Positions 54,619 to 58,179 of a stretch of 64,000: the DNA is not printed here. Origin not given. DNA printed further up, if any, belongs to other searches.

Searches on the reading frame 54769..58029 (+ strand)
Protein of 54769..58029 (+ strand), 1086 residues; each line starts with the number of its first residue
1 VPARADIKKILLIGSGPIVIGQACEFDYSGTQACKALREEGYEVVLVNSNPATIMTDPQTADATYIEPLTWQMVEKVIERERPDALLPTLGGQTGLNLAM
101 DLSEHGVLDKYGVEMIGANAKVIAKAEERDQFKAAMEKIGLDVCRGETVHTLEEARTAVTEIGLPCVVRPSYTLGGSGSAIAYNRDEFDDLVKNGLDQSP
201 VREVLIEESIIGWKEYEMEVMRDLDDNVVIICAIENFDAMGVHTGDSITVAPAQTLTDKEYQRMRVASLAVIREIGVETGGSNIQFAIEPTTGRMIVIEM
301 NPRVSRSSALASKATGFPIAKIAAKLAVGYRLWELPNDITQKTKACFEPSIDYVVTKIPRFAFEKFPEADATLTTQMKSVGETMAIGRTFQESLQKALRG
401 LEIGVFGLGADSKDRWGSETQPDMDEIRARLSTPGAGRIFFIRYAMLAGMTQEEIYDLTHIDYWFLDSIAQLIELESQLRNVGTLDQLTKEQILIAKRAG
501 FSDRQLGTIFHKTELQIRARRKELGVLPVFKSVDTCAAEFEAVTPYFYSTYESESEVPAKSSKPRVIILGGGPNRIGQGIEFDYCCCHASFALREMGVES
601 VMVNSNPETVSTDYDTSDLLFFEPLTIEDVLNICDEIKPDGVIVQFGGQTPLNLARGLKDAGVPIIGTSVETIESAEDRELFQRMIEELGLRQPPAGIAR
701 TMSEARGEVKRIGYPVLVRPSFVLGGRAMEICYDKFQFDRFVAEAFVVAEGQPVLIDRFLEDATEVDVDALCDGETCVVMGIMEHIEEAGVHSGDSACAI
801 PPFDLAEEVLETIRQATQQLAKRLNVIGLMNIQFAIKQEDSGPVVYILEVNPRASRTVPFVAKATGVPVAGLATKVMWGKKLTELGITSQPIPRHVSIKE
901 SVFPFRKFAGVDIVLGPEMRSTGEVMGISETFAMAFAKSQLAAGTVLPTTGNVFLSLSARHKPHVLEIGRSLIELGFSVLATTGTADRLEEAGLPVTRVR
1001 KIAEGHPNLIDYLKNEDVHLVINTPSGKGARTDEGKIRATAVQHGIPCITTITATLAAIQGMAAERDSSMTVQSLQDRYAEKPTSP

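Call 73: search_protein_families(library=pfam, proteins=[window:54769-58029:+], max_evalue=0.001)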
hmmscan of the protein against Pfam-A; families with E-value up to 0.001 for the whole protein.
window:54769-58029:+ (1086 aa): 10 families
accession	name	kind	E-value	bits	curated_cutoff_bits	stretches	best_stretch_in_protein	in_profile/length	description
PF02786.22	CPSase_L_D2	-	8e-107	356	19.8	2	129-334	2-210/211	Carbamoyl-phosphate synthase L chain, ATP binding domain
PF25596.1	CPSase_L_D1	-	2.4e-98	324.6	27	2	7-124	2-117/118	Carbamoyl phosphate synthase preATP-grasp domain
PF02787.25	CPSase_L_D3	-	1.2e-23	83.3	26.6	1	430-508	2-78/80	Carbamoyl-phosphate synthetase large chain, oligomerisation domain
PF02142.27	MGS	-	8.5e-22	77.5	24.1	1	965-1050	2-94/94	MGS-like domain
PF07478.18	Dala_Dala_lig_C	-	1.8e-12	47.7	24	2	706-852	29-174/204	D-ala D-ala ligase C-terminus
PF02222.28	ATP-grasp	-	2.7e-12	47.1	27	2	135-304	2-163/179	ATP-grasp domain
PF13535.11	ATP-grasp_4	-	1e-08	35.4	27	1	163-303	2-151/160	ATP-grasp domain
PF01071.24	GARS_A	-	2.1e-08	34.7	27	0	133-264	7-146/194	Phosphoribosylglycinamide synthetase, ATP-grasp (A) domain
PF15632.11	ATPgrasp_Ter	-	6.8e-08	32.8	29.1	1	811-880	47-111/131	ATP-grasp in the biosynthetic pathway with Ter operon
PF02655.19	ATP-grasp_3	-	1.3e-07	32.3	23.2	1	678-854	3-157/160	ATP-grasp domain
